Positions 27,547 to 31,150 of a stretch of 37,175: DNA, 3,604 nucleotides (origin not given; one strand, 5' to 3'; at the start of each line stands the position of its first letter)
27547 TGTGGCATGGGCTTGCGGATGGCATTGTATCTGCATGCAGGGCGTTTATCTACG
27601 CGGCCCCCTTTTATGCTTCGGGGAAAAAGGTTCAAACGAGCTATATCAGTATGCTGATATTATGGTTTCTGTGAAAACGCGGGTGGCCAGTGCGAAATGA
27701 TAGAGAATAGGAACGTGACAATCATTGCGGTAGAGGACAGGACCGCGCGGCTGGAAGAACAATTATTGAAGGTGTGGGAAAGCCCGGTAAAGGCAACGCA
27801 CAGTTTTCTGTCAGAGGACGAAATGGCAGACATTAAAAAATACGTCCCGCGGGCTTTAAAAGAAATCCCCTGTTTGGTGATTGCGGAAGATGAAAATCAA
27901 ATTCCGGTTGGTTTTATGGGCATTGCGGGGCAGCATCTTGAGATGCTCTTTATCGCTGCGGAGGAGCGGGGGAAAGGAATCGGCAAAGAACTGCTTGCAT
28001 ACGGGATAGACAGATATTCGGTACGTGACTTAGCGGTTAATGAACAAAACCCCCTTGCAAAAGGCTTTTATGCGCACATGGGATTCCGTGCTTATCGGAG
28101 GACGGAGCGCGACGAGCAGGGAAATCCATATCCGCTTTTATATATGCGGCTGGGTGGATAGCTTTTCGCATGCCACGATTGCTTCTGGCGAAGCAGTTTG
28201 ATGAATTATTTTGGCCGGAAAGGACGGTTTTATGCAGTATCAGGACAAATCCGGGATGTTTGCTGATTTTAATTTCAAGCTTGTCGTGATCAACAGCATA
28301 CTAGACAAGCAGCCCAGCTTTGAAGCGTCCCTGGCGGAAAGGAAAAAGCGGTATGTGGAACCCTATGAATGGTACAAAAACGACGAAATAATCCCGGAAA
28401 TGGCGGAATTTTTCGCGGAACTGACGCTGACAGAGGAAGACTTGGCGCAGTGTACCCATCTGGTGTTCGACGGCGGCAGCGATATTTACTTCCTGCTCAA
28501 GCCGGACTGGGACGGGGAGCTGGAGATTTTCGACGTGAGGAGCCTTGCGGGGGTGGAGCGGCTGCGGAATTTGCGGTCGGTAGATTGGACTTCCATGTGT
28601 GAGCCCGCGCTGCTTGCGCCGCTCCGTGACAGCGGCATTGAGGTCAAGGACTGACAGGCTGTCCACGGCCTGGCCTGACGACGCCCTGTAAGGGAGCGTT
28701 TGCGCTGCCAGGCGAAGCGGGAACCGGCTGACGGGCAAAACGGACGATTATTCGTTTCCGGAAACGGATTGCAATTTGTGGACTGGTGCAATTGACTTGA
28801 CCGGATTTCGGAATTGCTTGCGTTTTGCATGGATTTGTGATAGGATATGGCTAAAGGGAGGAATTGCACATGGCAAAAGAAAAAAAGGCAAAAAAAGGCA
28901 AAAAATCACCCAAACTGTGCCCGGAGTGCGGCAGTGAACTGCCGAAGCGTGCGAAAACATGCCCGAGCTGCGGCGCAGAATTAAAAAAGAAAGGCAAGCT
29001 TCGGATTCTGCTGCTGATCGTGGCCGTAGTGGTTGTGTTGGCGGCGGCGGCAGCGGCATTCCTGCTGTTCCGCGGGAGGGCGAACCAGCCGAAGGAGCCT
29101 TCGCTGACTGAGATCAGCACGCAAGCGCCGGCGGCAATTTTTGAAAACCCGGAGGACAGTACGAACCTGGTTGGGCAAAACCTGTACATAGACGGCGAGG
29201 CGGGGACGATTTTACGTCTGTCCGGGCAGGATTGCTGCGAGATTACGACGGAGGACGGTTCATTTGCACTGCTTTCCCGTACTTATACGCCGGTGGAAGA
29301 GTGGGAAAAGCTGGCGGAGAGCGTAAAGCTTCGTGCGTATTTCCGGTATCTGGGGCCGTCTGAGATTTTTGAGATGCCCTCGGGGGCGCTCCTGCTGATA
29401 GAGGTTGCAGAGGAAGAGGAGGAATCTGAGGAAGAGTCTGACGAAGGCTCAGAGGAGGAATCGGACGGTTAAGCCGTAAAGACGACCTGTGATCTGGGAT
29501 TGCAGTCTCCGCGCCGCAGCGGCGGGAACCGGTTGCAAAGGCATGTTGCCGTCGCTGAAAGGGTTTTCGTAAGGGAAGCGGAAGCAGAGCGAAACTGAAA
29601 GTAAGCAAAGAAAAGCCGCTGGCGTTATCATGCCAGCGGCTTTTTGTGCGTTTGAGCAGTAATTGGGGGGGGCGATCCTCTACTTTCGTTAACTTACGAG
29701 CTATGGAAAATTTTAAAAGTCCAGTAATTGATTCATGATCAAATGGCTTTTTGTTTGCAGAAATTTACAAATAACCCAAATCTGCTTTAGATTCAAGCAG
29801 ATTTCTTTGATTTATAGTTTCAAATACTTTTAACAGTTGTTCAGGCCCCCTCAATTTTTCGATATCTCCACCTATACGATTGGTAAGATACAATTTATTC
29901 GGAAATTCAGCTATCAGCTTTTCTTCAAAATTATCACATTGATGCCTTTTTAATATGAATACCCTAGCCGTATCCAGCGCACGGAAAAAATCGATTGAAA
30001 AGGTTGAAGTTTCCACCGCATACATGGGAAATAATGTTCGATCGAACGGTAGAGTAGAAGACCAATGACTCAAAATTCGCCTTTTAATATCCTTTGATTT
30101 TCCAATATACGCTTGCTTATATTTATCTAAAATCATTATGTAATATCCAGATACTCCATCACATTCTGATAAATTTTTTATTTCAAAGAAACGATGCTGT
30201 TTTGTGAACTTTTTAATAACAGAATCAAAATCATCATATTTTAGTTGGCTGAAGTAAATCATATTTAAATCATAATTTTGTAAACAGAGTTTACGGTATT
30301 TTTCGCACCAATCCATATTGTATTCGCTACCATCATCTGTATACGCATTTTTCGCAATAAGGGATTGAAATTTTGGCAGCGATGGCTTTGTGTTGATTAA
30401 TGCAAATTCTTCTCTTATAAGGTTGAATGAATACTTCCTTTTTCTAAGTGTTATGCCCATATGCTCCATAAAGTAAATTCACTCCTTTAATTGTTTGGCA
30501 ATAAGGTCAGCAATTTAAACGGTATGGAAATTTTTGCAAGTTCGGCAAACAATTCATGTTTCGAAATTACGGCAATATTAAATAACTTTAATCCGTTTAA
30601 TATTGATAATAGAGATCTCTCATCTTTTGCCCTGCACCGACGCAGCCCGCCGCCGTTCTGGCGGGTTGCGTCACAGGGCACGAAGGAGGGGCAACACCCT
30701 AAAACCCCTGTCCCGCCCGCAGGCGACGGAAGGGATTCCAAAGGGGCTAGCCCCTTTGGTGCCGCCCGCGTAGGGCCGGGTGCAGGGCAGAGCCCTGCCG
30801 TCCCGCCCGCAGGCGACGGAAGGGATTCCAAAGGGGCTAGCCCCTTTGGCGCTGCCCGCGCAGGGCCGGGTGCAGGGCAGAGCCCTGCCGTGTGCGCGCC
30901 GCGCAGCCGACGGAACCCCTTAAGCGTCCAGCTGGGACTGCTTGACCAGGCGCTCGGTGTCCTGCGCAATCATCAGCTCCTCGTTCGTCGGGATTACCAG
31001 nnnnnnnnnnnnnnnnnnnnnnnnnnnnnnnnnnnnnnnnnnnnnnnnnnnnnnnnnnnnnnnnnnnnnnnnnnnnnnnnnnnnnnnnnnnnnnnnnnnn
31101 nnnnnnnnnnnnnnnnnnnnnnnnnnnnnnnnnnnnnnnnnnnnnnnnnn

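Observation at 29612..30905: AT-rich GIY-YIG nuclease cassette inserted inside a copy of the genome's GC-rich repeat element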

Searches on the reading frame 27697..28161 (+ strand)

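Call 37: search_protein_families(library=pfam, proteins=[window:27697-28161:+], max_evalue=0.01)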
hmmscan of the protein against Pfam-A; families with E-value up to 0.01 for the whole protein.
window:27697-28161:+ (154 aa): 3 families
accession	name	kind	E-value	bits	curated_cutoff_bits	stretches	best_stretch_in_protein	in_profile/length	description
PF13673.13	Acetyltransf_10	-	3.5e-13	50.1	23.6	1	60-142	33-118/128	Acetyltransferase (GNAT) domain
PF13508.13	Acetyltransf_7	-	4.4e-10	40.2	27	1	60-131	5-83/84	Acetyltransferase (GNAT) domain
PF00583.31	Acetyltransf_1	-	5.4e-09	36.8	20.7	1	44-130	22-116/116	Acetyltransferase (GNAT) family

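Call 38: search_protein_families(library=padloc, proteins=[window:27697-28161:+], max_evalue=0.01)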
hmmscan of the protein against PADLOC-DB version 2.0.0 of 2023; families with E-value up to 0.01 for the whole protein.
window:27697-28161:+ (154 aa): 0 families

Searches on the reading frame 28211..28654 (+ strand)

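Call 37: search_protein_families(library=pfam, proteins=[window:28211-28654:+], max_evalue=0.01)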
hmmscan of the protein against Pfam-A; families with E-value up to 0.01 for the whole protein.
window:28211-28654:+ (147 aa): 1 family
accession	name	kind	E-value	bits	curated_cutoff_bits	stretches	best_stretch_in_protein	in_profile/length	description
PF21832.1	DUF6892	-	1.3e-35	123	24.6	1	16-145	3-136/136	Family of unknown function (DUF6892)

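Call 38: search_protein_families(library=padloc, proteins=[window:28211-28654:+], max_evalue=0.01)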
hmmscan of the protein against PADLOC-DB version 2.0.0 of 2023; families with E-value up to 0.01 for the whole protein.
window:28211-28654:+ (147 aa): 0 families

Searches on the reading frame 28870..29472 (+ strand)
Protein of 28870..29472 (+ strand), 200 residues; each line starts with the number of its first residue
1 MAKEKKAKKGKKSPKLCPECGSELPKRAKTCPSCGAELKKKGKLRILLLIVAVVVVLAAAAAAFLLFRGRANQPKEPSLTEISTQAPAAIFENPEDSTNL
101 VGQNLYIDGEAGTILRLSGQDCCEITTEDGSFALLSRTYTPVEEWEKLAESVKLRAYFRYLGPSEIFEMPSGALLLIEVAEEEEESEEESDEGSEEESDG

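Call 32: find_encoding_contigs(protein=window:28870-29472:+, flank=4000, max_places=10)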
Protein window:28870-29472:+ (200 aa): 4 contigs read that carry it; 4 places shown.
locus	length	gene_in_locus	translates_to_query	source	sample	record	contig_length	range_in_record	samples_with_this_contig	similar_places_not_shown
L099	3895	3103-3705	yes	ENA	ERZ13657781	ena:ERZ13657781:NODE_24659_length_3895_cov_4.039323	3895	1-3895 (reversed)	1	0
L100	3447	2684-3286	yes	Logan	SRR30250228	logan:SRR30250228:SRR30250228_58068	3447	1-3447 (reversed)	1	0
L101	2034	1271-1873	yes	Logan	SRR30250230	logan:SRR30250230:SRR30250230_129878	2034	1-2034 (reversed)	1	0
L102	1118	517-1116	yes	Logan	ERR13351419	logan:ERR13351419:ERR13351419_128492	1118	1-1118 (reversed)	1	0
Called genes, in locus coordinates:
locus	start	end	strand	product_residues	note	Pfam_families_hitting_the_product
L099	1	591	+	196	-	?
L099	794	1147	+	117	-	PF15595:Imm51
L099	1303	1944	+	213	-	-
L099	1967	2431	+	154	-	PF00583:Acetyltransf_1, PF13673:Acetyltransf_10, PF13508:Acetyltransf_7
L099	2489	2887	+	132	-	PF21832:DUF6892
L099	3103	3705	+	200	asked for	PF12773:DZR (weak), PF13240:Zn_Ribbon_1, PF13248:Zn_ribbon_3 (weak)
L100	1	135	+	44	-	?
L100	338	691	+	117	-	PF15595:Imm51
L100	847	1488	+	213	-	-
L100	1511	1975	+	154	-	PF00583:Acetyltransf_1, PF13673:Acetyltransf_10, PF13508:Acetyltransf_7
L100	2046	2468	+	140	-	PF21832:DUF6892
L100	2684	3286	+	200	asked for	PF12773:DZR (weak), PF13240:Zn_Ribbon_1, PF13248:Zn_ribbon_3 (weak)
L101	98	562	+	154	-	PF00583:Acetyltransf_1, PF13673:Acetyltransf_10, PF13508:Acetyltransf_7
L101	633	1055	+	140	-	PF21832:DUF6892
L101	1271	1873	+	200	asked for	PF12773:DZR (weak), PF13240:Zn_Ribbon_1, PF13248:Zn_ribbon_3 (weak)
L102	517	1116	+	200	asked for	PF12773:DZR (weak), PF13240:Zn_Ribbon_1, PF13248:Zn_ribbon_3 (weak)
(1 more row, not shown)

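Call 37: search_protein_families(library=pfam, proteins=[window:28870-29472:+], max_evalue=0.01)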
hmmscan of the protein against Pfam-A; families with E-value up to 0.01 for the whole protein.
window:28870-29472:+ (200 aa): 8 families
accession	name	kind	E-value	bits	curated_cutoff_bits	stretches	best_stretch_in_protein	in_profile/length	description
PF13240.11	Zn_Ribbon_1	-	8.2e-08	32.3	25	1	17-38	2-23/23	zinc-ribbon domain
PF12773.13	DZR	-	7.3e-06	26.5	27.3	1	17-39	1-23/45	Double zinc ribbon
PF13248.11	Zn_ribbon_3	-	1.1e-05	25.1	27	1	17-38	5-26/26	zinc-ribbon domain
PF03119.21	DNA_ligase_ZBD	-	0.00042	20.6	25.8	0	30-41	1-12/27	NAD-dependent DNA ligase C4 zinc finger domain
PF23548.1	Zn_ribbon_FGT1_2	-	0.00046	20.1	27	0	30-41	22-33/35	FORGETTER1 second zinc ribbon domain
PF18912.6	DZR_2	-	0.0023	18.2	27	1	10-41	17-49/56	Double zinc ribbon domain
PF10571.15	UPF0547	-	0.005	17.4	29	1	15-35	1-21/26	Uncharacterised protein family UPF0547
PF24460.1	DUF7575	-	0.0053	16.5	28.5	0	28-38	3-13/28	Domain of unknown function (DUF7575)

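Call 38: search_protein_families(library=padloc, proteins=[window:28870-29472:+], max_evalue=0.01)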
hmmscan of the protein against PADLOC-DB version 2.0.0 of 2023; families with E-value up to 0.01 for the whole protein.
window:28870-29472:+ (200 aa): 0 families

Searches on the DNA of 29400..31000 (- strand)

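Call 66: search_rna_families(source=window, start=29400, end=31000, threshold=evalue, max_evalue=1)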
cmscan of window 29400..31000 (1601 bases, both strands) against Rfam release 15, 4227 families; matches with E-value up to 1: 7.
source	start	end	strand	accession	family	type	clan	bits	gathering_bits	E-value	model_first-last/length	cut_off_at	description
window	29518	29645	+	RF01408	sraL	Gene; sRNA;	-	27.1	39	0.0013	1-142/142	no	sraL Hfq binding RNA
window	29556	29648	+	RF02055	STnc380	Gene; sRNA;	-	24.6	60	0.036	1-108/108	no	Enterobacterial sRNA STnc380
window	29612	29689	-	RF02844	RefA9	Gene; antisense;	-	24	49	0.65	1-64/64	no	Enterococcus sRNA A9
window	29867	29956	+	RF01384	InvR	Gene;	-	22.3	60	0.17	1-91/91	no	Invasion gene-associated RNA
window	30734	30853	+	RF03891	mir-2545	Gene; miRNA;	-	21.1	94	0.69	1-118/118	no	mir-2545 microRNA precursor family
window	30740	30847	-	RF03795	MIR6201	Gene; miRNA;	-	20.4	69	0.24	1-109/109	no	MIR6201 microRNA precursor family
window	30645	30757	-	RF02424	Bp2_287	Gene; sRNA;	-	16.6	70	0.57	1-174/174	no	Burkholderia sRNA Bp2_Cand287_SIPHT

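Call 67: search_rna_families(source=L048, start=4300, end=6400, threshold=evalue, max_evalue=1)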
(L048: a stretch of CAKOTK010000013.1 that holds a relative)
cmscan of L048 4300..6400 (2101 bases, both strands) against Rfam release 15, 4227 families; matches with E-value up to 1: 0.
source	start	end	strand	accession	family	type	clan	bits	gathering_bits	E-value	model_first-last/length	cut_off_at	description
